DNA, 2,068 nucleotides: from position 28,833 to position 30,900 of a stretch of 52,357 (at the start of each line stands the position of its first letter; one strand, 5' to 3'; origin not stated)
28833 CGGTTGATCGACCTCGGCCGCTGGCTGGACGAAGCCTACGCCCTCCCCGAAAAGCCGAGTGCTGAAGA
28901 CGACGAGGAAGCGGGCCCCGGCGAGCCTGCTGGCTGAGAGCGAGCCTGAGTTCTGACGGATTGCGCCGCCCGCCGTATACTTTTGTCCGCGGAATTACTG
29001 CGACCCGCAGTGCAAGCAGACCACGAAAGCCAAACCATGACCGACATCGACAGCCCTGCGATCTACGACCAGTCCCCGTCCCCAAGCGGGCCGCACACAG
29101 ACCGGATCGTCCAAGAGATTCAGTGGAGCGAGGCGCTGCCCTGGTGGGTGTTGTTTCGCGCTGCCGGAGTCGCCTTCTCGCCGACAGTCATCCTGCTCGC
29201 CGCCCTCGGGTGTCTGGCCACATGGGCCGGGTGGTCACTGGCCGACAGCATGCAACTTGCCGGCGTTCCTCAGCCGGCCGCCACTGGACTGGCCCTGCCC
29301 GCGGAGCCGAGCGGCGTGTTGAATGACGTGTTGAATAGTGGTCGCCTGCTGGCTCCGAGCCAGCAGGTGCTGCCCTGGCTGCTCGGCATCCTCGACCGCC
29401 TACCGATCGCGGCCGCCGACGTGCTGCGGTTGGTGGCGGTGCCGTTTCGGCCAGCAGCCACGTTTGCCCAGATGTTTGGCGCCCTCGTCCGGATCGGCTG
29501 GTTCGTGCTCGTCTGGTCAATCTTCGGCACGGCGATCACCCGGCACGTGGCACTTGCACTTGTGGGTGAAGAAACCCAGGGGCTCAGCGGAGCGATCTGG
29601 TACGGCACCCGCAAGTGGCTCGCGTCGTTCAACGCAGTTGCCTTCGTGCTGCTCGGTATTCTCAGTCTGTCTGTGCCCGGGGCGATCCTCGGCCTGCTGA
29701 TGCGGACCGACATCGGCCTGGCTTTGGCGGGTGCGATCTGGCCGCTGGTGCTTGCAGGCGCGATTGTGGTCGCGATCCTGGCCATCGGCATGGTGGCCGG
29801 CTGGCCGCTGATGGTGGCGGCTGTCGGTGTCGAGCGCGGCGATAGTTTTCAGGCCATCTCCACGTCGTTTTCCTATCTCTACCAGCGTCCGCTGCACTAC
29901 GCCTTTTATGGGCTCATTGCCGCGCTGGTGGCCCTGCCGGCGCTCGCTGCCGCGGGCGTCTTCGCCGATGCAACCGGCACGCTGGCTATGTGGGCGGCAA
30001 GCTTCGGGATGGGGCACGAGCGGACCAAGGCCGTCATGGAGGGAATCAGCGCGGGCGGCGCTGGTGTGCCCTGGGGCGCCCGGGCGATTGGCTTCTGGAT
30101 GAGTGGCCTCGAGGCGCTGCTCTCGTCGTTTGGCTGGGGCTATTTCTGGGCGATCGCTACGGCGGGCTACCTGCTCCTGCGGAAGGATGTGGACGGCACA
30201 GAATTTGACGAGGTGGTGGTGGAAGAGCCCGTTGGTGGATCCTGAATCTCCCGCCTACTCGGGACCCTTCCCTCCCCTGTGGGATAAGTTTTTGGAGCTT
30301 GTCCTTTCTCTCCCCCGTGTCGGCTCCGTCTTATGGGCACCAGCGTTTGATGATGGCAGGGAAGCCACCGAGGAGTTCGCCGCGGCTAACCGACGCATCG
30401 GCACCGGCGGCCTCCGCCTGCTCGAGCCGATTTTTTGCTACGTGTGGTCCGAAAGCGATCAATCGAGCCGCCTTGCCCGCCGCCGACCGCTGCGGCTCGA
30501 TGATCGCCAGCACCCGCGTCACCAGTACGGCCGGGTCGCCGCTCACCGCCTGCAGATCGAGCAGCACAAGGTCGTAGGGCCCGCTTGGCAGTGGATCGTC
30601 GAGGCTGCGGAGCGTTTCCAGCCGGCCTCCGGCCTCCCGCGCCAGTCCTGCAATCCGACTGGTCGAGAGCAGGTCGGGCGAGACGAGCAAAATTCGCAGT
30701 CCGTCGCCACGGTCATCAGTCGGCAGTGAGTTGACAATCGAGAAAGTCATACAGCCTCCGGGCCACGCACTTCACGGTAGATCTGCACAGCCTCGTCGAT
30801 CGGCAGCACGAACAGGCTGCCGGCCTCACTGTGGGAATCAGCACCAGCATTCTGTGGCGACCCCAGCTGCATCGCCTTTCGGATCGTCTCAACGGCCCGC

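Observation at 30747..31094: Pseudo-P-II protein lacking canonical nucleotide/2-oxoglutarate-binding residues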

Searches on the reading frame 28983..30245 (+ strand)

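Call 4: search_protein_families(library=pfam, proteins=[window:28983-30245:+], max_evalue=1)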
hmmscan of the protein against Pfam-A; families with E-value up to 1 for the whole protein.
window:28983-30245:+ (420 aa): 1 family
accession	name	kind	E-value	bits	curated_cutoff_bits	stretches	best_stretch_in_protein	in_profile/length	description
PF10161.14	DDDD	-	0.94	9.7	27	0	165-192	33-60/76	Putative mitochondrial precursor protein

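Call 68: search_protein_families(library=ncbifam, proteins=[window:28983-30245:+], max_evalue=1)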
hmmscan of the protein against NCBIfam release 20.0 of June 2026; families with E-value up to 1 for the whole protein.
window:28983-30245:+ (420 aa): 0 families

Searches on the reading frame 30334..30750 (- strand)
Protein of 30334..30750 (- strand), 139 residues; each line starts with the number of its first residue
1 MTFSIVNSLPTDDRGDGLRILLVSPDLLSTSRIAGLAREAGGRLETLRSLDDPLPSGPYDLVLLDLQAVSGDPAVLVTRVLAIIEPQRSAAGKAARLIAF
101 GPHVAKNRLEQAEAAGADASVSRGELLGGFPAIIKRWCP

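Call 4: search_protein_families(library=pfam, proteins=[window:30334-30750:-], max_evalue=1)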
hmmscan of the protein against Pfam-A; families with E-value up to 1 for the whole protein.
window:30334-30750:- (139 aa): 0 families

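Call 5: search_protein_families(library=ncbifam, proteins=[window:30334-30750:-], max_evalue=1)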
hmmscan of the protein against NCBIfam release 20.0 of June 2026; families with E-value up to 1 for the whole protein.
window:30334-30750:- (139 aa): 0 families

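Call 21: find_homologous_proteins(query=window:30334-30750:-, max_evalue=0.001)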
Query window:30334-30750:- (139 aa): 478 proteins with E <= 0.001 among 705 candidates; the best 120 are listed.
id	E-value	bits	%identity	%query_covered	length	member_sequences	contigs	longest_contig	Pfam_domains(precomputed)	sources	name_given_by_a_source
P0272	4.6e-81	288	99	100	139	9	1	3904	-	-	-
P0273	8.7e-68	245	85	99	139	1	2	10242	-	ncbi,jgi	jgi:hypothetical protein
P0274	1.9e-67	243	84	99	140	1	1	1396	-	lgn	-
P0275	3.4e-67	243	83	99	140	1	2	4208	-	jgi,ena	-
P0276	8.1e-67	241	82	99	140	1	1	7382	-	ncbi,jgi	jgi:hypothetical protein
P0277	8.5e-67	241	83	99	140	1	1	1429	-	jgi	jgi:hypothetical protein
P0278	1.6e-66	240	83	99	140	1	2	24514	-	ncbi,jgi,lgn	jgi:hypothetical protein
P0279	2.1e-66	240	83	99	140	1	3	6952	-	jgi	-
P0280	6.3e-66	239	83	99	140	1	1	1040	-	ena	-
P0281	7.9e-66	238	82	99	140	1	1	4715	-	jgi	jgi:CheY-like chemotaxis protein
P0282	1.8e-65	237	83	99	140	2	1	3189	-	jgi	-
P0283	2.9e-65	236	81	99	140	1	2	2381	-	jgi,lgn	jgi:CheY-like chemotaxis protein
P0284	3.4e-65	236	80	99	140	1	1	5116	-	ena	-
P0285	4.6e-65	236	81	99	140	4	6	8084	-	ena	-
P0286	6.7e-65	235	81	99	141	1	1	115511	-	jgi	jgi:hypothetical protein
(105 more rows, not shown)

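Call 43: predict_structure(alignment_id=A2)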
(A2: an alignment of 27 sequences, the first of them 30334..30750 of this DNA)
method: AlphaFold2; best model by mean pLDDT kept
length: 139 residues; sequences in the alignment: 27
mean_pLDDT: 83.2   pTM: 0.78
mean pLDDT of the five models: 83.2, 83.1, 82.3, 81.2, 81.2
residues with pLDDT >= 90: 64; 70-90: 53; 50-70: 9; < 50: 13
segments of 3 or more residues with pLDDT < 50: 1-3, 6-15
pLDDT, mean of each block of 10 residues (from residue 1): 45 62 89 90 89 82 92 93 82 83 88 94 91 84
secondary structure, 60 per line:
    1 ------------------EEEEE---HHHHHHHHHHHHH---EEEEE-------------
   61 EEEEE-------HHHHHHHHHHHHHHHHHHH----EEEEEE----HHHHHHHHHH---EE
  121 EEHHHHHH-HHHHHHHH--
elements in order: E19-23 H27-39 E43-47 E61-65 H73-91 E96-101 H106-115 E119-122 H123-128 H130-137

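Call 46: fold_search(model_id=the predicted structure, library=pdb)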
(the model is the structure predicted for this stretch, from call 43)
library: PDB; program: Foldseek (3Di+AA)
matches with E <= 10: 1678; with E <= 0.001: 98
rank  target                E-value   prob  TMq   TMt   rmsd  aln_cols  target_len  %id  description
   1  4euk_A                2.0e-05  1.00  0.63  0.65   5.8       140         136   18  Crystal structure (released 2013-02-20)
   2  8uvx_B                2.4e-05  1.00  0.61  0.41   2.8       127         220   24  CosR DNA bound form I (released 2024-01-31)
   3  1dcf                  3.0e-05  1.00  0.68  0.71   3.2       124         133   18  CRYSTAL STRUCTURE OF THE RECEIVER DOMAIN OF THE ETHYLENE RECEPTOR OF ARABIDOPSIS THALIANA (released 2000-01-04)
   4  1nat                  7.3e-05  1.00  0.59  0.68   3.4       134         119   16  CRYSTAL STRUCTURE OF SPOOF FROM BACILLUS SUBTILIS (released 1998-10-14)
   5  7qz2_B                7.8e-05  1.00  0.66  0.69   3.8       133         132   16  Crystal structure of GacS D1 domain in complex with BeF3- (released 2022-07-06)
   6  4hnr                  8.9e-05  1.00  0.68  0.78   3.0       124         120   13  High resolution structure of Chemotaxis response regulator CheY4 of Vibrio cholerae (released 2013-10-02)
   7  9of8_A                1.0e-04  1.00  0.61  0.67   3.8       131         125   21  Structure of the Acinetobacter baumannii Response Regulator PmrA Receiver Domain S119T Mutation (released 2025-11-26)
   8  3lte_G                1.2e-04  1.00  0.65  0.73   3.4       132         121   15  CRYSTAL STRUCTURE OF RESPONSE REGULATOR (SIGNAL RECEIVER DOMAIN) FROM Bermanella marisrubri (released 2010-03-31)
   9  8uvx_A                1.3e-04  1.00  0.69  0.45   2.4       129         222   21  CosR DNA bound form I (released 2024-01-31)
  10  8uvk_B                1.3e-04  1.00  0.66  0.44   2.5       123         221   22  CosR DNA bound form II (released 2024-01-31)
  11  7cfw                  1.3e-04  1.00  0.65  0.72   3.6       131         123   18  Crystal structure of the receiver domain of sensor histidine kinase PA1611 (PA1611REC) from Pseudomonas aeruginosa PAO1  (released 2020-11-04)
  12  8uvk_A                1.5e-04  1.00  0.67  0.44   2.5       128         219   21  CosR DNA bound form II (released 2024-01-31)
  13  6qrj                  1.5e-04  1.00  0.61  0.20   4.9       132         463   21  Crystal structure of ShkA full-length in complex with AMPPNP (released 2020-01-08)
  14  8gc6                  1.5e-04  1.00  0.56  0.63   4.5       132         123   20  1.30 Angstroem crystal structure of the N-terminal domain of BqsR from Pseudomonas aeruginosa (released 2024-04-17)
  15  7c1j                  1.6e-04  1.00  0.65  0.73   3.3       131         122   18  Crystal structure of the receiver domain of sensor histidine kinase PA1611 (PA1611REC) from Pseudomonas aeruginosa PAO1  (released 2020-11-04)
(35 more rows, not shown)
